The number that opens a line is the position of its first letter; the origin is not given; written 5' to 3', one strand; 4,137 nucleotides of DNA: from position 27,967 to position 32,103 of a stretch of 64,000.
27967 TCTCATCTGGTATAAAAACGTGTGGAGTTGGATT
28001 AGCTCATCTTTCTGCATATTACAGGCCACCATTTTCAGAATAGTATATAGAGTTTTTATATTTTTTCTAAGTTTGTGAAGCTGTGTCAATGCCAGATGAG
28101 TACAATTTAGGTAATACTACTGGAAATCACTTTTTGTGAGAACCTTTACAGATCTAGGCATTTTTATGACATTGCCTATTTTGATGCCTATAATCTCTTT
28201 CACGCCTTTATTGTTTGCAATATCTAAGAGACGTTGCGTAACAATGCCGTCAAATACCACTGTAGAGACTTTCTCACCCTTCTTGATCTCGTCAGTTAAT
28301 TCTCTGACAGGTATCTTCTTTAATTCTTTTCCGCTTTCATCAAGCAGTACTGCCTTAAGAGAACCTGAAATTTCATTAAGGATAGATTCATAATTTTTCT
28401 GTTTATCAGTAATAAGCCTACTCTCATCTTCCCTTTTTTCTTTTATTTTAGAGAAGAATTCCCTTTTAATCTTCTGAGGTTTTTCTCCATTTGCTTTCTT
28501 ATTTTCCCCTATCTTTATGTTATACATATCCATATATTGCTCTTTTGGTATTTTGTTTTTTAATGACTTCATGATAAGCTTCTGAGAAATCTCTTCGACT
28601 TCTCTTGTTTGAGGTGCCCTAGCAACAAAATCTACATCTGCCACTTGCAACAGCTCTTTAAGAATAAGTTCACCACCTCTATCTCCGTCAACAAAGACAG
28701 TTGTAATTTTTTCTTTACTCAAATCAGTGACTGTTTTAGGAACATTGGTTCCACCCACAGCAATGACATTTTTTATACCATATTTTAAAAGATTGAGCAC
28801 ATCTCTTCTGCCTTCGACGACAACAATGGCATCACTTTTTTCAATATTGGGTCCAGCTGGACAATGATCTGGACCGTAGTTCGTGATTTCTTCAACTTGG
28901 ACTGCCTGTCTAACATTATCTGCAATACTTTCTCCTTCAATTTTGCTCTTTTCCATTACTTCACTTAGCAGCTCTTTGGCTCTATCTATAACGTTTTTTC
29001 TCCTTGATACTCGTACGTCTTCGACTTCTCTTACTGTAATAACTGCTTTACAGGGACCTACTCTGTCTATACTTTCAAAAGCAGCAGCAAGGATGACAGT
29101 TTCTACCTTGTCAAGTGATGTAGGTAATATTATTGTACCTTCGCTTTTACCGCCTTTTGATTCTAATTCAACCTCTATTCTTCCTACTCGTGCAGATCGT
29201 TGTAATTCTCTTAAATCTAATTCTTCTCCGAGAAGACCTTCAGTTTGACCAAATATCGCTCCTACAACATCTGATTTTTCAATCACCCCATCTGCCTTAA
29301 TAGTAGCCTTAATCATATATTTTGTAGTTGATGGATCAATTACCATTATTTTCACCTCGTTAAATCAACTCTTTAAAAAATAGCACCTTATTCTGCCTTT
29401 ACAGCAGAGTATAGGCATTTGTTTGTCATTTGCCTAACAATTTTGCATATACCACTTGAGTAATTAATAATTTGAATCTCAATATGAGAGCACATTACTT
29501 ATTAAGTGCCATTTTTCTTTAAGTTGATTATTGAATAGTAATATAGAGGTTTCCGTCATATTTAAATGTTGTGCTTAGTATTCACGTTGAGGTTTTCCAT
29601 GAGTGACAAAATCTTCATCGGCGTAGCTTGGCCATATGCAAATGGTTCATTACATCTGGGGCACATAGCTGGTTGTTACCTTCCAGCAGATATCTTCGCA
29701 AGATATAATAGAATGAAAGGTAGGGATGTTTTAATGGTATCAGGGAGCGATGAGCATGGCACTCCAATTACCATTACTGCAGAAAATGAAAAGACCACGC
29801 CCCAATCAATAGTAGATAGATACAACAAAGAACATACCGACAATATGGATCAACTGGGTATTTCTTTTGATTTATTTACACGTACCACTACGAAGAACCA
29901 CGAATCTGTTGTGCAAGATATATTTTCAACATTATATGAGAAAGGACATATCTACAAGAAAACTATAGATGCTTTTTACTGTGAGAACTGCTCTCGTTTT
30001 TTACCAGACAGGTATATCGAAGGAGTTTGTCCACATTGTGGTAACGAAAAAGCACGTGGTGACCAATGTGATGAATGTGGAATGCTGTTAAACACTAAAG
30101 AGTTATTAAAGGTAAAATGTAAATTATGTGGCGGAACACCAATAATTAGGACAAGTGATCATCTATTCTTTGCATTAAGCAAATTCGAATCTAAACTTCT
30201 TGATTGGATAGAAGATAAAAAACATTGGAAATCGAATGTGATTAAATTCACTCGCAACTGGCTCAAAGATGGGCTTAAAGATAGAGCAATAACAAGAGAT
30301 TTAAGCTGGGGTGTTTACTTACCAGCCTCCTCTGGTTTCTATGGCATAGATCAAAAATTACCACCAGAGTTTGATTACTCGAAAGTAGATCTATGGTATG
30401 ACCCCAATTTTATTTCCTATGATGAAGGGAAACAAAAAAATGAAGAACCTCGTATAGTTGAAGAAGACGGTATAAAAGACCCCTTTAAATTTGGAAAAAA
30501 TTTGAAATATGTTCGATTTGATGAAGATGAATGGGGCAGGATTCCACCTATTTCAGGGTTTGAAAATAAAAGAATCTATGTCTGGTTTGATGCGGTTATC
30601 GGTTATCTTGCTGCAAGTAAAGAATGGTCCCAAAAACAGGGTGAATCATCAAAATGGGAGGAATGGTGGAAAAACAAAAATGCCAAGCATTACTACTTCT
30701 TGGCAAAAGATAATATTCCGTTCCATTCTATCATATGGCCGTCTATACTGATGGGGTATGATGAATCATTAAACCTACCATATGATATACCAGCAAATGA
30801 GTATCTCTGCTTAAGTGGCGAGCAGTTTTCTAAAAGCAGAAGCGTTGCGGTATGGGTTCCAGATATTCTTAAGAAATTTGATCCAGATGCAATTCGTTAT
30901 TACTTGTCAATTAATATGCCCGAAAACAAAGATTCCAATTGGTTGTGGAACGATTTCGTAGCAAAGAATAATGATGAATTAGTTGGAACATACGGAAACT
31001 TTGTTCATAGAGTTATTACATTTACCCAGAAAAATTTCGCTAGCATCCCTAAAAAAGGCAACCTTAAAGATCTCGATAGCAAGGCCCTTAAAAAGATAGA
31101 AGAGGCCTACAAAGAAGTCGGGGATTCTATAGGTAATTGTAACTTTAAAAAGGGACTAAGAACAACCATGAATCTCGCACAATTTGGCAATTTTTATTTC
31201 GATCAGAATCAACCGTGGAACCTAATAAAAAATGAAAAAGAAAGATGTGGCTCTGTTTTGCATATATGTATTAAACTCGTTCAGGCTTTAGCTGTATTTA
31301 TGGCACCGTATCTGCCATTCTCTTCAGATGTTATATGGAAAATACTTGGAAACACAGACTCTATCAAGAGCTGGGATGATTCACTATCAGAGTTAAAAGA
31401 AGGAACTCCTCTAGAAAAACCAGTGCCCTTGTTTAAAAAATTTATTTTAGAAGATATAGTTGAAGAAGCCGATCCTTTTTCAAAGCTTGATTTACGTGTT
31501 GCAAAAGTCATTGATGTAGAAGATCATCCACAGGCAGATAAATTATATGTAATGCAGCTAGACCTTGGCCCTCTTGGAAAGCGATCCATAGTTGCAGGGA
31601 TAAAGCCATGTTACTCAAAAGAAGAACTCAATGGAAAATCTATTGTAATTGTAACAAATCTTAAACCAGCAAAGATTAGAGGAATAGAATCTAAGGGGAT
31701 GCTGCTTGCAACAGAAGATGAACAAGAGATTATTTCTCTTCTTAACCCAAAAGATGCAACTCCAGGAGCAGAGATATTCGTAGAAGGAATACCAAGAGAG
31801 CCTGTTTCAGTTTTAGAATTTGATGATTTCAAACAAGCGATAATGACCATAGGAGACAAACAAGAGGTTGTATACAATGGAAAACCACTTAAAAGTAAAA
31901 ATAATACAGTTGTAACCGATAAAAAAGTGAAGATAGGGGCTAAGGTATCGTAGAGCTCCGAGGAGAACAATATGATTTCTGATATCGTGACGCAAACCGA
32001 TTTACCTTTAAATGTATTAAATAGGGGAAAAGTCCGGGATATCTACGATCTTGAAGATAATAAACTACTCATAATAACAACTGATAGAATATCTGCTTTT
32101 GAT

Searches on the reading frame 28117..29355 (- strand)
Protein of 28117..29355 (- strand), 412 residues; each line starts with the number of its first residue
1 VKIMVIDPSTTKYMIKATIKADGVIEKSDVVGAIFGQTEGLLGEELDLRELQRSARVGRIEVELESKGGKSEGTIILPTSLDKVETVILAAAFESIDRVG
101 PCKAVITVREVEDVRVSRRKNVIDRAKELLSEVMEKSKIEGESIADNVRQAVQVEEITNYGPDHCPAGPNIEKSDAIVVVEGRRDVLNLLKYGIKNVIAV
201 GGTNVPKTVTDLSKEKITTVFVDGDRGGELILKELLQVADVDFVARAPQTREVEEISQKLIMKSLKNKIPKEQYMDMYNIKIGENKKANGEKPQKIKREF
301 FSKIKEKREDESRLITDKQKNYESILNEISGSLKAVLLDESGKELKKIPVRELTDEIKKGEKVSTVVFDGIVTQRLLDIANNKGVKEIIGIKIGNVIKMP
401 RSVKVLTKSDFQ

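Call 21: search_protein_families(library=pfam, proteins=[window:28117-29355:-], max_evalue=0.00001)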
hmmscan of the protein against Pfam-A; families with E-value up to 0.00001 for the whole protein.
window:28117-29355:- (412 aa): 3 families
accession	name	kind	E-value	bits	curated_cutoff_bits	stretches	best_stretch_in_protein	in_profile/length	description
PF13662.12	Toprim_4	-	1.4e-08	35.2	25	1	176-237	2-72/85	Toprim domain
PF01751.28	Toprim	-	3.3e-08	34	23.1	1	177-255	2-95/96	Toprim domain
PF13155.12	Toprim_2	-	5.9e-06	27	22.1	0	178-240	1-67/88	Toprim-like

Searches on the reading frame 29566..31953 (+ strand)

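Call 21: search_protein_families(library=pfam, proteins=[window:29566-31953:+], max_evalue=0.00001)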
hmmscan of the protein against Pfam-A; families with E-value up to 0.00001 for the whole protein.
window:29566-31953:+ (795 aa): 6 families
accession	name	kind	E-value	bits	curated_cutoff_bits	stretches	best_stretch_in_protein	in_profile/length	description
PF09334.17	tRNA-synt_1g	-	1.3e-152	508.6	20.1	2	17-255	2-240/391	tRNA synthetases class I (M)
PF01588.26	tRNA_bind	-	1.5e-27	95.9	27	1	643-735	1-95/96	Putative tRNA binding domain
PF00133.28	tRNA-synt_1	-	1.8e-21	76.8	22.7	1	20-254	29-245/414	tRNA synthetases class I (I, L, M and V)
PF19303.5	Anticodon_3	-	2.1e-13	50.9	23.5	1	494-633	1-142/152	Anticodon binding domain of methionyl tRNA ligase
PF01406.26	tRNA-synt_1e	-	6.6e-11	42.5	27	0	24-138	18-130/301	tRNA synthetases class I (C) catalytic domain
PF08264.19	Anticodon_1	-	2.4e-10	40.9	25.1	1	504-608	1-108/148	Anticodon-binding domain of tRNA ligase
